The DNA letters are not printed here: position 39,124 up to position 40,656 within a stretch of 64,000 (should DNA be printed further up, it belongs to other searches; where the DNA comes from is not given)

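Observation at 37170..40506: C-branched deoxysugar module: RmlD-like reductases, Gfo/Idh/MocA oxidoreductase and TylC3-like C-methyltransferase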

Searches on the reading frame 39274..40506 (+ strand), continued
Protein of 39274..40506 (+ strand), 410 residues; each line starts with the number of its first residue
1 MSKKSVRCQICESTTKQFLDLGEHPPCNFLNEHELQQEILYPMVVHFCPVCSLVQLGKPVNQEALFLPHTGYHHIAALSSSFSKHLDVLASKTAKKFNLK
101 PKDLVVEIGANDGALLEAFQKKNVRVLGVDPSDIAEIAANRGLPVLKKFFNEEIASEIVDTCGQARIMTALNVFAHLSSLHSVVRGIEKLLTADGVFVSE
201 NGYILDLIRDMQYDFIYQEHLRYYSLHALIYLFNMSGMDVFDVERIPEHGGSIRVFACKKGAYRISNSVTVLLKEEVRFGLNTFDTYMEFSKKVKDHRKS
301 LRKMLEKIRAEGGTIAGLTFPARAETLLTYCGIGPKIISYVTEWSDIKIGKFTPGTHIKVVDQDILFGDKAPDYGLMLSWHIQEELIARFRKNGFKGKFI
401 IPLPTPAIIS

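Call 24: search_protein_families(library=pfam, proteins=[L009:7979-8986:+, L009:7309-7911:+, L009:11313-11744:+, L009:11757-13271:+, L010:11270-12310:+, L010:12522-14090:+, L010:13979-14905:+, L034:11240-12154:-, L034:7922-8797:-, L034:6622-7863:-], max_evalue=0.00001)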
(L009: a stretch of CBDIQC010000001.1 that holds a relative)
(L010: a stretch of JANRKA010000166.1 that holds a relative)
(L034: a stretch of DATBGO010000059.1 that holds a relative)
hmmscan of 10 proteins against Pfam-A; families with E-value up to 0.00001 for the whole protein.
L009:7979-8986:+ (335 aa): 1 family
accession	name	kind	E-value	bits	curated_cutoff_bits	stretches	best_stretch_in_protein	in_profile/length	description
PF00691.25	OmpA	-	1.9e-18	67.1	27.2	1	223-326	1-98/98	OmpA family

L009:7309-7911:+ (200 aa): 0 families

L009:11313-11744:+ (143 aa): 0 families

L009:11757-13271:+ (504 aa): 2 families
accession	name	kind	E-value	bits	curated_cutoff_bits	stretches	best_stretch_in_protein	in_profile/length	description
PF00535.33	Glycos_transf_2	-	4.5e-24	85.7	23.3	1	182-312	1-132/168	Glycosyl transferase family 2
PF10111.15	Glyco_tranf_2_2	-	5.2e-06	26.6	27.3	0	207-282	28-106/276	Glycosyltransferase like family 2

L010:11270-12310:+ (346 aa): 2 families
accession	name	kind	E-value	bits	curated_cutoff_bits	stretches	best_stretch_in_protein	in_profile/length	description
PF04055.27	Radical_SAM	-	5.3e-13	49.9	29.5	1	47-184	3-142/166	Radical SAM superfamily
PF13186.11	SPASM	-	1.1e-07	32.5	21.5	1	256-322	1-67/67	Iron-sulfur cluster-binding domain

L010:12522-14090:+ (522 aa): 1 family
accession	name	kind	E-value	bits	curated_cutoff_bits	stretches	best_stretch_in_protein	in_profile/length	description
PF13380.12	CoA_binding_2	-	2.6e-37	128.2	22.8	1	404-518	1-115/116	CoA binding domain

L010:13979-14905:+ (308 aa): 0 families

L034:11240-12154:- (304 aa): 1 family
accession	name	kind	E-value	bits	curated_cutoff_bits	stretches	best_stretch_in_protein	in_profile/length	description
PF01501.26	Glyco_transf_8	-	1.9e-28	100.1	24.3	1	19-276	2-251/253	Glycosyl transferase family 8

L034:7922-8797:- (291 aa): 1 family
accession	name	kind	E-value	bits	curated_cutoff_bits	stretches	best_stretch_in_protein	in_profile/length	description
PF01501.26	Glyco_transf_8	-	2.3e-33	116.3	24.3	1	21-275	2-251/253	Glycosyl transferase family 8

L034:6622-7863:- (413 aa): 1 family
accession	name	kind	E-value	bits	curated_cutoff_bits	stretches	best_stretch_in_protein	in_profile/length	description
PF07690.21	MFS_1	-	7.1e-30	104.5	33.4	2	227-391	2-167/347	Major Facilitator Superfamily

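Call 26: find_encoding_contigs(protein=P0010, flank=7000, max_places=1)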
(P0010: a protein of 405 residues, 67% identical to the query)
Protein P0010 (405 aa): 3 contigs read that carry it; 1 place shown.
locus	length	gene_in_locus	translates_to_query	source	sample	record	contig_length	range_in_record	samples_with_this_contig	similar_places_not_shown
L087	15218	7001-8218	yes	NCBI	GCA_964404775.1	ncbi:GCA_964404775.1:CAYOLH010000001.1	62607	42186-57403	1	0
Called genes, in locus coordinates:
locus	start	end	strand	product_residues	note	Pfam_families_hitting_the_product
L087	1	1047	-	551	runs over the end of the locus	PF13231:PMT_2, PF02366:PMT (weak)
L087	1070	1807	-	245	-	PF01209:Ubie_methyltran (faint), PF13489:Methyltransf_23, PF07021:MetW, PF13847:Methyltransf_31, PF08241:Methyltransf_11, PF08242:Methyltransf_12, PF13649:Methyltransf_25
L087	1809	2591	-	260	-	PF04794:YdjC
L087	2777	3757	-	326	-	PF00535:Glycos_transf_2, PF10111:Glyco_tranf_2_2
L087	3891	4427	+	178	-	-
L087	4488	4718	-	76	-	PF09997:DUF2238 (weak)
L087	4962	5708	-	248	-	-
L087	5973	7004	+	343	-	PF01408:GFO_IDH_MocA, PF02894:GFO_IDH_MocA_C, PF22725:GFO_IDH_MocA_C3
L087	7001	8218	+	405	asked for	PF08421:Methyltransf_13, PF13489:Methyltransf_23, PF08242:Methyltransf_12 (weak), PF08484:Methyltransf_14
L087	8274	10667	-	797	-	PF00535:Glycos_transf_2, PF13641:Glyco_tranf_2_3 (weak)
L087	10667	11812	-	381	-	PF13439:Glyco_transf_4 (faint), PF00534:Glycos_transf_1, PF13692:Glyco_trans_1_4, PF13524:Glyco_trans_1_2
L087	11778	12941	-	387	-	PF00534:Glycos_transf_1, PF13692:Glyco_trans_1_4, PF13524:Glyco_trans_1_2 (weak)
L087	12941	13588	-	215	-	PF13489:Methyltransf_23, PF05219:DREV (weak), PF07021:MetW, PF13847:Methyltransf_31, PF08241:Methyltransf_11, PF08242:Methyltransf_12, PF13649:Methyltransf_25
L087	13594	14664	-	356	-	PF00534:Glycos_transf_1, PF13692:Glyco_trans_1_4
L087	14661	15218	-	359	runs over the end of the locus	PF00534:Glycos_transf_1, PF13692:Glyco_trans_1_4, PF13524:Glyco_trans_1_2 (weak)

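Call 27: find_encoding_contigs(protein=P0026, flank=7000, max_places=1)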
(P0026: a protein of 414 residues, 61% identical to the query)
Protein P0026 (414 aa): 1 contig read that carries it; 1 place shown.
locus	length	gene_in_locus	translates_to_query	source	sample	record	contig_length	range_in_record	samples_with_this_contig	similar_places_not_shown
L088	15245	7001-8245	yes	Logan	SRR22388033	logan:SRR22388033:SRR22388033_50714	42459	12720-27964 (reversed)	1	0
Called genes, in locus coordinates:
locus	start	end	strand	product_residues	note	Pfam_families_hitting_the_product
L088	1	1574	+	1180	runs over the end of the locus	-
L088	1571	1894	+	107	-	-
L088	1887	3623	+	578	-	PF00535:Glycos_transf_2, PF10111:Glyco_tranf_2_2 (weak), PF13641:Glyco_tranf_2_3 (faint), PF13632:Glyco_trans_2_3 (weak), PF00535:Glycos_transf_2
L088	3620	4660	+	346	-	PF00535:Glycos_transf_2, PF10111:Glyco_tranf_2_2, PF13641:Glyco_tranf_2_3, PF13632:Glyco_trans_2_3 (weak)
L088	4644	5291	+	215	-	PF03141:Methyltransf_29 (faint), PF13489:Methyltransf_23, PF13847:Methyltransf_31, PF08241:Methyltransf_11, PF08242:Methyltransf_12 (weak), PF13649:Methyltransf_25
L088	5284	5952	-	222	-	PF13489:Methyltransf_23 (weak), PF07021:MetW (weak), PF08241:Methyltransf_11, PF08242:Methyltransf_12 (weak), PF13649:Methyltransf_25, PF13847:Methyltransf_31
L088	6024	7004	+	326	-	PF01408:GFO_IDH_MocA, PF22725:GFO_IDH_MocA_C3, PF02894:GFO_IDH_MocA_C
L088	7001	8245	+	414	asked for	PF08421:Methyltransf_13, PF13489:Methyltransf_23, PF08241:Methyltransf_11 (weak), PF08242:Methyltransf_12, PF08484:Methyltransf_14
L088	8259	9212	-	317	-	PF13489:Methyltransf_23, PF01209:Ubie_methyltran (weak), PF07021:MetW, PF13649:Methyltransf_25, PF13847:Methyltransf_31, PF08241:Methyltransf_11, PF08242:Methyltransf_12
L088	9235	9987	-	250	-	PF13489:Methyltransf_23, PF13649:Methyltransf_25, PF13847:Methyltransf_31, PF08241:Methyltransf_11, PF08242:Methyltransf_12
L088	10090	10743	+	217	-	PF00535:Glycos_transf_2, PF10111:Glyco_tranf_2_2 (weak)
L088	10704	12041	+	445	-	-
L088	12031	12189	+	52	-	-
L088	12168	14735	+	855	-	-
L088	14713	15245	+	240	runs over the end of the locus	PF03141:Methyltransf_29 (weak), PF01209:Ubie_methyltran (weak), PF13489:Methyltransf_23, PF13847:Methyltransf_31, PF08241:Methyltransf_11, PF08242:Methyltransf_12, PF13649:Methyltransf_25, PF20922:Anamorsin_N (weak)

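Call 28: find_encoding_contigs(protein=P0045, flank=7000, max_places=1)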
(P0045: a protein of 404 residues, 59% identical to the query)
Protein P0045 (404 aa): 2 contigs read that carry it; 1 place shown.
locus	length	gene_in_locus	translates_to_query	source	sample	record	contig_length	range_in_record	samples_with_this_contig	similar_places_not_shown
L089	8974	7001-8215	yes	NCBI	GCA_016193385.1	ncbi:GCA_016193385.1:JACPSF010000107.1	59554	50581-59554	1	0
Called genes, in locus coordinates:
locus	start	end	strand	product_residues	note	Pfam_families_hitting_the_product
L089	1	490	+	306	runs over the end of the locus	PF13489:Methyltransf_23, PF08241:Methyltransf_11 (weak), PF08242:Methyltransf_12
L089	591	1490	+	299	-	PF04055:Radical_SAM, PF13186:SPASM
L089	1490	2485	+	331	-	PF01408:GFO_IDH_MocA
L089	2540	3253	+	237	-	PF02348:CTP_transf_3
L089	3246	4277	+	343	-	PF01070:FMN_dh, PF00478:IMPDH (weak)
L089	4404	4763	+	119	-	PF01527:HTH_Tnp_1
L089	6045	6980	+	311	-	PF01408:GFO_IDH_MocA, PF22725:GFO_IDH_MocA_C3, PF02894:GFO_IDH_MocA_C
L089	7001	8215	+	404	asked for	PF08421:Methyltransf_13, PF13489:Methyltransf_23, PF08242:Methyltransf_12, PF08484:Methyltransf_14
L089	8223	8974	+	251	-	PF13439:Glyco_transf_4 (weak)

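Call 32: search_protein_families(library=pfam, proteins=[L008:1381-2268:+, L008:2261-3589:+, L008:3579-4682:+, L008:4682-5605:+, L013:4490-5443:-], max_evalue=0.00001)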
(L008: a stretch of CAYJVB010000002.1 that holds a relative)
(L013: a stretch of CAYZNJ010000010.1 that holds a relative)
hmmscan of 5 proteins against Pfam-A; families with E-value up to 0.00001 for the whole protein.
L008:1381-2268:+ (295 aa): 3 families
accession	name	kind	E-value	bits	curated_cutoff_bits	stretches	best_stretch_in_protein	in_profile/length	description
PF04321.23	RmlD_sub_bind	-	1.8e-55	188.5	27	1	1-291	1-285/287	RmlD substrate binding domain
PF01370.27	Epimerase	-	2.6e-20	73.3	20.9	1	3-218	1-239/240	NAD dependent epimerase/dehydratase family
PF16363.11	GDP_Man_Dehyd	-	2.2e-07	31.1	27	1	36-160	50-181/332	GDP-mannose 4,6 dehydratase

L008:2261-3589:+ (442 aa): 2 families
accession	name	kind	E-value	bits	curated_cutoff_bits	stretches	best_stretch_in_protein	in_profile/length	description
PF01041.23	DegT_DnrJ_EryC1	-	7.7e-82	275.8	19.8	1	44-433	6-359/360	DegT/DnrJ/EryC1/StrS aminotransferase family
PF00266.25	Aminotran_5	-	4.2e-06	26.4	21.5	0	68-197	49-182/371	Aminotransferase class-V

L008:3579-4682:+ (367 aa): 4 families
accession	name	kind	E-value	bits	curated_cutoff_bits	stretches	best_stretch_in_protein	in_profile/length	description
PF00483.29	NTP_transferase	-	9e-52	176.5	21.2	1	6-243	1-244/245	Nucleotidyl transferase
PF00132.30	Hexapep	-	2.1e-13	49.8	27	2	266-298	3-35/36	Bacterial transferase hexapeptide (six repeats)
PF25084.1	LbH_EIF2B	-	1.4e-11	44.8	54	1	248-298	5-54/105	EIF2B subunit epsilon LbH domain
PF12804.13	NTP_transf_3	-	5.9e-08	33.5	27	1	7-140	1-123/160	MobA-like NTP transferase domain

L008:4682-5605:+ (307 aa): 1 family
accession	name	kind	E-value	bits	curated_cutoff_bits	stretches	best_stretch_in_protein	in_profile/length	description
PF01063.24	Aminotran_4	-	5.9e-57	193.5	28.5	1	39-268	2-223/223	Amino-transferase class IV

L013:4490-5443:- (317 aa): 6 families
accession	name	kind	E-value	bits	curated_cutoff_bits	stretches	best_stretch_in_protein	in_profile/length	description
PF01370.27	Epimerase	-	7.5e-58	196.2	20.9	1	10-247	2-240/240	NAD dependent epimerase/dehydratase family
PF16363.11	GDP_Man_Dehyd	-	1e-52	180.1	27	1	10-310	1-332/332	GDP-mannose 4,6 dehydratase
PF02719.21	Polysacc_synt_2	-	2e-20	73.6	20.2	1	10-269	2-251/293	Polysaccharide biosynthesis protein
PF01073.25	3Beta_HSD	-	3.9e-16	59.4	22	1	10-225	1-220/280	3-beta hydroxysteroid dehydrogenase/isomerase family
PF04321.23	RmlD_sub_bind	-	1.8e-12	47.4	27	1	8-209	2-174/287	RmlD substrate binding domain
PF07993.18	NAD_binding_4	-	2.6e-10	40.3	20.1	1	75-183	86-209/258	Male sterility protein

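Call 38: find_encoding_contigs(protein=P0004, flank=9000, max_places=1)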
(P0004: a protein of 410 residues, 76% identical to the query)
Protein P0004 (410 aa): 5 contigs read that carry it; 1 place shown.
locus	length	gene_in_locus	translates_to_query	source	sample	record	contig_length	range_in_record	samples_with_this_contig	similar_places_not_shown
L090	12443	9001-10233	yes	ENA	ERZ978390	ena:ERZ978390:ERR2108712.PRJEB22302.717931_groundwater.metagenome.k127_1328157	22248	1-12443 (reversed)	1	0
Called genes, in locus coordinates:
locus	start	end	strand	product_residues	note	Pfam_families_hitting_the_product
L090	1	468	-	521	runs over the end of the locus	PF02310:B12-binding, PF04055:Radical_SAM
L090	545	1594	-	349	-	PF00534:Glycos_transf_1, PF13692:Glyco_trans_1_4, PF13524:Glyco_trans_1_2 (weak)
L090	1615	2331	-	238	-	PF00535:Glycos_transf_2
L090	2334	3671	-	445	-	PF13231:PMT_2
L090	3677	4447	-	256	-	PF04794:YdjC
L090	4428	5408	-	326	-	PF00535:Glycos_transf_2, PF10111:Glyco_tranf_2_2 (weak), PF13641:Glyco_tranf_2_3 (weak)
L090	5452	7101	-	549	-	PF02366:PMT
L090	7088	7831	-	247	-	PF03848:TehB (weak), PF13489:Methyltransf_23, PF13847:Methyltransf_31, PF08241:Methyltransf_11, PF08242:Methyltransf_12, PF13649:Methyltransf_25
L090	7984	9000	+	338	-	PF01408:GFO_IDH_MocA, PF02894:GFO_IDH_MocA_C, PF22725:GFO_IDH_MocA_C3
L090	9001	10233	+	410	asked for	PF08421:Methyltransf_13, PF13489:Methyltransf_23, PF08242:Methyltransf_12 (weak), PF08484:Methyltransf_14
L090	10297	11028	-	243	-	-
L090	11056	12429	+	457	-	PF01266:DAO, PF03486:HI0933_like (faint), PF13450:NAD_binding_8 (faint)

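Call 39: find_encoding_contigs(protein=P0021, flank=9000, max_places=1)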
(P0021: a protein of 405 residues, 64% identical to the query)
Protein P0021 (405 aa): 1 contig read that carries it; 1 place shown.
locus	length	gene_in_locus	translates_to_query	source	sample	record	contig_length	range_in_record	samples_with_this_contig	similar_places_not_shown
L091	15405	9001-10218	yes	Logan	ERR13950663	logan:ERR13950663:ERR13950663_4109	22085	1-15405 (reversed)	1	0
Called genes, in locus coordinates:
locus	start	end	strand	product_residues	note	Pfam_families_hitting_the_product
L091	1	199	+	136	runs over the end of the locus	PF07883:Cupin_2 (faint)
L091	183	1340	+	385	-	PF08421:Methyltransf_13 (faint), PF13489:Methyltransf_23, PF08241:Methyltransf_11 (weak), PF08242:Methyltransf_12 (faint)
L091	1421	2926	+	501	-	PF01943:Polysacc_synt, PF03023:MurJ (faint), PF13440:Polysacc_synt_3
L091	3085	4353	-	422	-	PF08421:Methyltransf_13, PF07021:MetW (faint), PF13489:Methyltransf_23, PF08241:Methyltransf_11 (weak), PF08484:Methyltransf_14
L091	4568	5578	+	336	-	PF18025:FucT_N, PF00852:Glyco_transf_10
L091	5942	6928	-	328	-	PF01370:Epimerase, PF16363:GDP_Man_Dehyd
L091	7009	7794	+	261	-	PF00535:Glycos_transf_2, PF10111:Glyco_tranf_2_2, PF13641:Glyco_tranf_2_3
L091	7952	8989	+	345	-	PF01408:GFO_IDH_MocA, PF02894:GFO_IDH_MocA_C, PF22725:GFO_IDH_MocA_C3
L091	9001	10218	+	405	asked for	PF08421:Methyltransf_13, PF13489:Methyltransf_23, PF08242:Methyltransf_12 (weak), PF08484:Methyltransf_14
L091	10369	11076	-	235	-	PF01370:Epimerase (weak), PF04321:RmlD_sub_bind (faint)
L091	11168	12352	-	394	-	PF13439:Glyco_transf_4, PF00534:Glycos_transf_1, PF13692:Glyco_trans_1_4, PF13524:Glyco_trans_1_2 (weak)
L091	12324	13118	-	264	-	PF02475:TRM5-TYW2_MTfase (weak), PF05050:Methyltransf_21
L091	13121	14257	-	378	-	PF13439:Glyco_transf_4 (faint), PF00534:Glycos_transf_1, PF13692:Glyco_trans_1_4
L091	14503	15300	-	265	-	PF00535:Glycos_transf_2, PF10111:Glyco_tranf_2_2, PF13641:Glyco_tranf_2_3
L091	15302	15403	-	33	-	?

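Call 40: find_encoding_contigs(protein=P0043, flank=9000, max_places=1)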
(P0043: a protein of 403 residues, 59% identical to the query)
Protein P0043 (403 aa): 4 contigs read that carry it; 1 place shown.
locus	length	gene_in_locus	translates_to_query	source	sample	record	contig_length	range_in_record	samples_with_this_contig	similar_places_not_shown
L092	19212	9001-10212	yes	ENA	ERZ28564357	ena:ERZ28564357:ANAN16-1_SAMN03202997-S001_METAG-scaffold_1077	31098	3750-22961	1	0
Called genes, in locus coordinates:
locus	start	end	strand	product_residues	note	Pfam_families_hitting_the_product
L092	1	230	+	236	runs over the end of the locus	-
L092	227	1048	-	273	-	-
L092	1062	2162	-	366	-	-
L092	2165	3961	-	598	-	PF05157:MshEN, PF00437:T2SSE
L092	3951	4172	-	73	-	-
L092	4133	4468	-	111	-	-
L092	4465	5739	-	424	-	PF00069:Pkinase, PF07714:PK_Tyr_Ser-Thr, PF03109:ABC1 (faint)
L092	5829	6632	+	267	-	-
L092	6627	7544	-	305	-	PF00535:Glycos_transf_2, PF13641:Glyco_tranf_2_3 (weak), PF10111:Glyco_tranf_2_2 (weak)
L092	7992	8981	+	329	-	PF01408:GFO_IDH_MocA, PF22725:GFO_IDH_MocA_C3, PF02894:GFO_IDH_MocA_C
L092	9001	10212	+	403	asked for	PF08421:Methyltransf_13, PF13489:Methyltransf_23, PF08242:Methyltransf_12 (weak), PF08484:Methyltransf_14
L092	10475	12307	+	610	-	-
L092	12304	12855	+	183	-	-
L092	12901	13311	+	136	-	PF00072:Response_reg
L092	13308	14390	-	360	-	PF07075:NamZ_N, PF20732:NamZ_C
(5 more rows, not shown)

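Call 41: find_encoding_contigs(protein=P0047, flank=9000, max_places=1)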
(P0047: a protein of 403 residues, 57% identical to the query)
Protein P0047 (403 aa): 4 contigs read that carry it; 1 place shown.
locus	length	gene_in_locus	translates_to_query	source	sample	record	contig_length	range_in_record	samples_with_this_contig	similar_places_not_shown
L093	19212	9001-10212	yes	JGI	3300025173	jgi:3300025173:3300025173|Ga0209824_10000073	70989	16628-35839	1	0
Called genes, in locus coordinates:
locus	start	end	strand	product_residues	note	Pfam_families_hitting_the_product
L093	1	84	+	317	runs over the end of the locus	PF00535:Glycos_transf_2, PF10111:Glyco_tranf_2_2 (weak), PF13641:Glyco_tranf_2_3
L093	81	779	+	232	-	PF00535:Glycos_transf_2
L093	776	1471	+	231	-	PF13489:Methyltransf_23, PF05401:NodS (weak), PF13847:Methyltransf_31, PF08241:Methyltransf_11, PF08242:Methyltransf_12, PF13649:Methyltransf_25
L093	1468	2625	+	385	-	PF00535:Glycos_transf_2, PF10111:Glyco_tranf_2_2 (weak), PF13641:Glyco_tranf_2_3 (weak)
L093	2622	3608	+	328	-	PF01073:3Beta_HSD, PF01370:Epimerase, PF02719:Polysacc_synt_2, PF03435:Sacchrp_dh_NADP (weak), PF05368:NmrA (weak), PF07993:NAD_binding_4, PF16363:GDP_Man_Dehyd, PF13460:NAD_binding_10, +1 more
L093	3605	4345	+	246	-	PF00535:Glycos_transf_2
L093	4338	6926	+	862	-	PF07719:TPR_2 (faint), PF04932:Wzy_C, PF13414:TPR_11 (faint), PF13432:TPR_16 (faint), PF00515:TPR_1 (faint)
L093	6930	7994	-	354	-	PF00535:Glycos_transf_2, PF10111:Glyco_tranf_2_2 (weak), PF13641:Glyco_tranf_2_3 (weak), PF13632:Glyco_trans_2_3 (weak)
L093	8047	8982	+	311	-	PF01408:GFO_IDH_MocA, PF22725:GFO_IDH_MocA_C3, PF02894:GFO_IDH_MocA_C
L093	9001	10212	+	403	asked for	PF08421:Methyltransf_13, PF13489:Methyltransf_23, PF08242:Methyltransf_12 (weak), PF08484:Methyltransf_14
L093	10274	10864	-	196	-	PF00255:GSHPx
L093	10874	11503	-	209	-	PF00174:Oxidored_molyb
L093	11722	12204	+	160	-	-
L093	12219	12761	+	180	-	PF00702:Hydrolase (faint), PF08645:PNK3P (weak), PF13344:Hydrolase_6 (weak), PF13419:HAD_2 (faint), PF13242:Hydrolase_like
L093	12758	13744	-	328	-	PF01522:Polysacc_deac_1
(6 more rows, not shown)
